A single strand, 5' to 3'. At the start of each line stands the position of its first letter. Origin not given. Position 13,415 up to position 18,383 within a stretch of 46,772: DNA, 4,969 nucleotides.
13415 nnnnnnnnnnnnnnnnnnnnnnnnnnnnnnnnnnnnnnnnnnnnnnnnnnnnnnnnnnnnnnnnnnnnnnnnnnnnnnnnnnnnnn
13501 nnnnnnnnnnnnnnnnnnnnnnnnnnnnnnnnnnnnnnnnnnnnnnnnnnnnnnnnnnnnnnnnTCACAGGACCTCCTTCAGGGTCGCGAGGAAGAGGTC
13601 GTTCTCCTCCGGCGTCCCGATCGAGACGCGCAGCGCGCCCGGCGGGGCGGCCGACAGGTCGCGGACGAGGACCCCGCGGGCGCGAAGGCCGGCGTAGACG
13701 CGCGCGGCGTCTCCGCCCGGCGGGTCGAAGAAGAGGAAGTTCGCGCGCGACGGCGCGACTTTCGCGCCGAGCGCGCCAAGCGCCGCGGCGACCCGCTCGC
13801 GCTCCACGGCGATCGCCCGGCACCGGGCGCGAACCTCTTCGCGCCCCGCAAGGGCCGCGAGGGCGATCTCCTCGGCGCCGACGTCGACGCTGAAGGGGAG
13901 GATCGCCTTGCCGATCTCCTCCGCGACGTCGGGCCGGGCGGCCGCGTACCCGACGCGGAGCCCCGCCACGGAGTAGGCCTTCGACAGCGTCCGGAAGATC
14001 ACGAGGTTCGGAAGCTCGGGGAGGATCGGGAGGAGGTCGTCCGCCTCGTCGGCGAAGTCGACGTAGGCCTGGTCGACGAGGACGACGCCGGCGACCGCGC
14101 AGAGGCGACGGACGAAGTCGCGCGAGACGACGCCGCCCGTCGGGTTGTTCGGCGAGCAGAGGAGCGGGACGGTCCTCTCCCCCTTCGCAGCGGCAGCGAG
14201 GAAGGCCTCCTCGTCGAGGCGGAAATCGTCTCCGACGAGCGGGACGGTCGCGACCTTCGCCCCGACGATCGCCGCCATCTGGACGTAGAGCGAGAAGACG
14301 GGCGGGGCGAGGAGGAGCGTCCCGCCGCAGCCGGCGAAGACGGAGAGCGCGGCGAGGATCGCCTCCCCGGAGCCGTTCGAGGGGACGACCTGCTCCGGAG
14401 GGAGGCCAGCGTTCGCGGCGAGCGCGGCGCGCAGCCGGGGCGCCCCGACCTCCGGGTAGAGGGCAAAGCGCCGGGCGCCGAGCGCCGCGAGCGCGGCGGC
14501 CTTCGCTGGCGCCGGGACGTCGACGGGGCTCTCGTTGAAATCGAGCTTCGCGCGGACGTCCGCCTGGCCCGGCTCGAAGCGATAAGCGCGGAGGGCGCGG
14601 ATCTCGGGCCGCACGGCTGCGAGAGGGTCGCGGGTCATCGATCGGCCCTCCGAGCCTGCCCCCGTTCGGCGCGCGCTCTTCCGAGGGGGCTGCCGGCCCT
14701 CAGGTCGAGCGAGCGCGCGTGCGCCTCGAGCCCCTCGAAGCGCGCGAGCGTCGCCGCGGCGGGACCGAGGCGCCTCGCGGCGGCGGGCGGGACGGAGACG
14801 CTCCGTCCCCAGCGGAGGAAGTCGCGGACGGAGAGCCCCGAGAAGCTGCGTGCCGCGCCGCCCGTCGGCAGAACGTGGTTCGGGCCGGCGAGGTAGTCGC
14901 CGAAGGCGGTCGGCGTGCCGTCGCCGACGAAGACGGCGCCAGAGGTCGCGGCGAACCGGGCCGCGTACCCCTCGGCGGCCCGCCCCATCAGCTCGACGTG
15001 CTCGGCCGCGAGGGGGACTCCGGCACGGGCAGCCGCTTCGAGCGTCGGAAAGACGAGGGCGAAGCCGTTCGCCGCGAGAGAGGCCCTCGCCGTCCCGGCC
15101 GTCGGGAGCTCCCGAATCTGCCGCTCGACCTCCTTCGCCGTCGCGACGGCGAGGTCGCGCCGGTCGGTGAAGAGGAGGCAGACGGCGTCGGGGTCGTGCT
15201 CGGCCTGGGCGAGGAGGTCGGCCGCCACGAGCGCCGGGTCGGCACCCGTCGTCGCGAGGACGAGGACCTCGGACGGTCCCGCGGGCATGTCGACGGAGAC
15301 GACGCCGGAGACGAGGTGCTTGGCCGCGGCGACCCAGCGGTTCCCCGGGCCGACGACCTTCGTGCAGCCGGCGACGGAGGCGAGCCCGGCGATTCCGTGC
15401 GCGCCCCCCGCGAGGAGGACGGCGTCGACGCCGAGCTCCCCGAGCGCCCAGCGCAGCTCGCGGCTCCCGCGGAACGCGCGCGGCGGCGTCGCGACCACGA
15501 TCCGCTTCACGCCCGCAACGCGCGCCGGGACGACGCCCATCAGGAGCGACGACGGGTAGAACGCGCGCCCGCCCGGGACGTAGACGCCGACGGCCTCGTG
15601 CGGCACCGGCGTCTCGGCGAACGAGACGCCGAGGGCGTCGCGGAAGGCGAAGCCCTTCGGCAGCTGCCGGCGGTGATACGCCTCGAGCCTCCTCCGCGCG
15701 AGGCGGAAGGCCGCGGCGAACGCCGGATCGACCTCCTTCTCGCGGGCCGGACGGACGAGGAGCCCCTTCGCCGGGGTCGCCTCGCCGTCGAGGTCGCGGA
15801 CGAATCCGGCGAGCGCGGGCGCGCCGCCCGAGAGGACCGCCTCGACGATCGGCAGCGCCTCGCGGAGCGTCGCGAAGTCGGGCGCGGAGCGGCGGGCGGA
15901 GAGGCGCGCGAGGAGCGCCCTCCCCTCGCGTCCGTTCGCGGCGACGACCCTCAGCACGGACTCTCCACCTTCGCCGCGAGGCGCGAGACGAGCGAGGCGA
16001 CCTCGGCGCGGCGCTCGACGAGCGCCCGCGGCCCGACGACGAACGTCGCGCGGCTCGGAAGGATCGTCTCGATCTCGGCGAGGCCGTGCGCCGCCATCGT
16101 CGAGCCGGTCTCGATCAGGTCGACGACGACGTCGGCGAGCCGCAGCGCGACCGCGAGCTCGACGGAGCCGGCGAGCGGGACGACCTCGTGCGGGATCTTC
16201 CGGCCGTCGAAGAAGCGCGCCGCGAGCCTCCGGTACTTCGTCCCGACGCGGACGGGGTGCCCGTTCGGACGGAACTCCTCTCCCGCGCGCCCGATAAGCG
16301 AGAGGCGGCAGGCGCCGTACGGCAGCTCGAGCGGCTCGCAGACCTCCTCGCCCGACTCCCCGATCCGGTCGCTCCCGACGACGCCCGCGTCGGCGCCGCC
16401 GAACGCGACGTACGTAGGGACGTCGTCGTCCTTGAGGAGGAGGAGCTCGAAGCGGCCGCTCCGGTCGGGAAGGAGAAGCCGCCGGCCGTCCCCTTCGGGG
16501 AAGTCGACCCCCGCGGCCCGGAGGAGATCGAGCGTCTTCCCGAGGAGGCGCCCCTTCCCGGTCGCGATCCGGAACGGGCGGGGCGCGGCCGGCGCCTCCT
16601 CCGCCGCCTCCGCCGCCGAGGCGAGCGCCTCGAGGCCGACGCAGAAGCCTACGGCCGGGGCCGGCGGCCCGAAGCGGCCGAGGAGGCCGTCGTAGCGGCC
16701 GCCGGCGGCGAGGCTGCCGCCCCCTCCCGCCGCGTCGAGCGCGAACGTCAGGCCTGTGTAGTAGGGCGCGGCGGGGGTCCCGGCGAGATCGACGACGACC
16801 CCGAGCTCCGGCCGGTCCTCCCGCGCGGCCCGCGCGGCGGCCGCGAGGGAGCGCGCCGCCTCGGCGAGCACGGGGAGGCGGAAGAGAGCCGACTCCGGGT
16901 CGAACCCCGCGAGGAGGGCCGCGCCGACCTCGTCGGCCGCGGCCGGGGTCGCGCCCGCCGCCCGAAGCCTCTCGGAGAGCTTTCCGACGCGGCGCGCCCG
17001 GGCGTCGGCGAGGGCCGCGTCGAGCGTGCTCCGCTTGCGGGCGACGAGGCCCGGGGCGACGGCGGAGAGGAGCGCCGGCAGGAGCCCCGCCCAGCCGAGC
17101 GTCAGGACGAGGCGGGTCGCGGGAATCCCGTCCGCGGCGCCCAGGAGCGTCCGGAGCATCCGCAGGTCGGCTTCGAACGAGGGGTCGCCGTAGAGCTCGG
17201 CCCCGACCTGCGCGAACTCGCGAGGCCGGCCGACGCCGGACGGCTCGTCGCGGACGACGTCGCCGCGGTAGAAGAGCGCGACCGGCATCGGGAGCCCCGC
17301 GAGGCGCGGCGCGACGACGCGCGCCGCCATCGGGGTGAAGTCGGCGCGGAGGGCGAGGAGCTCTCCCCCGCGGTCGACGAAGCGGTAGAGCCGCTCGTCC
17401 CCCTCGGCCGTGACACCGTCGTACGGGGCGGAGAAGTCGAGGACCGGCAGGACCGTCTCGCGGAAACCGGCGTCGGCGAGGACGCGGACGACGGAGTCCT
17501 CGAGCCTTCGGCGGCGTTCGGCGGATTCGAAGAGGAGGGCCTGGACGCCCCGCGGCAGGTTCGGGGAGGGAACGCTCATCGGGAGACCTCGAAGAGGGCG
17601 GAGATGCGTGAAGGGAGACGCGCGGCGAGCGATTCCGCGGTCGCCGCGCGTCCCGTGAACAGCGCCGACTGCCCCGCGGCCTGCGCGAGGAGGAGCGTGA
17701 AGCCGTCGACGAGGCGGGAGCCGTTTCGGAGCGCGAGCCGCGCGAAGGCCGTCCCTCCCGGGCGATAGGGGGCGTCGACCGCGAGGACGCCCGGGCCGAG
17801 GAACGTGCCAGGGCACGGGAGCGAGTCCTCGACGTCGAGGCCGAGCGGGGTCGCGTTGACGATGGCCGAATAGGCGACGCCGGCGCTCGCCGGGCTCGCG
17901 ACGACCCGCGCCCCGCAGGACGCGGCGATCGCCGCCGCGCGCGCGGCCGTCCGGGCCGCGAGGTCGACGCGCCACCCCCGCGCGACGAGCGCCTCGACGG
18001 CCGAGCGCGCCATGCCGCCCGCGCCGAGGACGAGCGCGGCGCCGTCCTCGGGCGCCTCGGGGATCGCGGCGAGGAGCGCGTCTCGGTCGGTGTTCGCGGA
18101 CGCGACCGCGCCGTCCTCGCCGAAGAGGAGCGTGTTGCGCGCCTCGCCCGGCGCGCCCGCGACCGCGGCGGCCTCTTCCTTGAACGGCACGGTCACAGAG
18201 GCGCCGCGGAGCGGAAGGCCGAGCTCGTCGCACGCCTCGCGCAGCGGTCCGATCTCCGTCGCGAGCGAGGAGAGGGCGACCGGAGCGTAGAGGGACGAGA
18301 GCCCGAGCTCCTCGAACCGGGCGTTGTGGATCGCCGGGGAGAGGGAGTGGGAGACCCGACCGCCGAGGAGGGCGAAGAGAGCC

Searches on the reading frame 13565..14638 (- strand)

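Call 3: search_protein_families(library=pfam, proteins=[window:13565-14638:-])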
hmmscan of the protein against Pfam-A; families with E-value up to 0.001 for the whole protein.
window:13565-14638:- (357 aa): 1 family
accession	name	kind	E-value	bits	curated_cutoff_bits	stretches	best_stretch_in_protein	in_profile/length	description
PF00155.27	Aminotran_1_2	-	2.2e-45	155.8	19.7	1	32-351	6-359/361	Aminotransferase class I and II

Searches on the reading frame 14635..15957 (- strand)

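Call 3: search_protein_families(library=pfam, proteins=[window:14635-15957:-])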
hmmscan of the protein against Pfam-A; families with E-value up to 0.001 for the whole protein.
window:14635-15957:- (440 aa): 1 family
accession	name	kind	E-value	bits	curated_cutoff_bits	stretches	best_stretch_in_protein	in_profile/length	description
PF00815.25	Histidinol_dh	-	3.2e-113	379.3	27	1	33-420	14-410/411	Histidinol dehydrogenase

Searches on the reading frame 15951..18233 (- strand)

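Call 3: search_protein_families(library=pfam, proteins=[window:15951-18233:-])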
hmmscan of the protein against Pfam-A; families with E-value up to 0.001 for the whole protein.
window:15951-18233:- (760 aa): 2 families
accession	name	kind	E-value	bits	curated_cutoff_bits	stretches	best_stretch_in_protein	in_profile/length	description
PF13393.11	tRNA-synt_His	-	1.9e-52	178.8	25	1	229-537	1-308/308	Histidyl-tRNA synthetase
PF01634.23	HisG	-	8.8e-40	136.7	25.5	1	601-753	1-157/158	ATP phosphoribosyltransferase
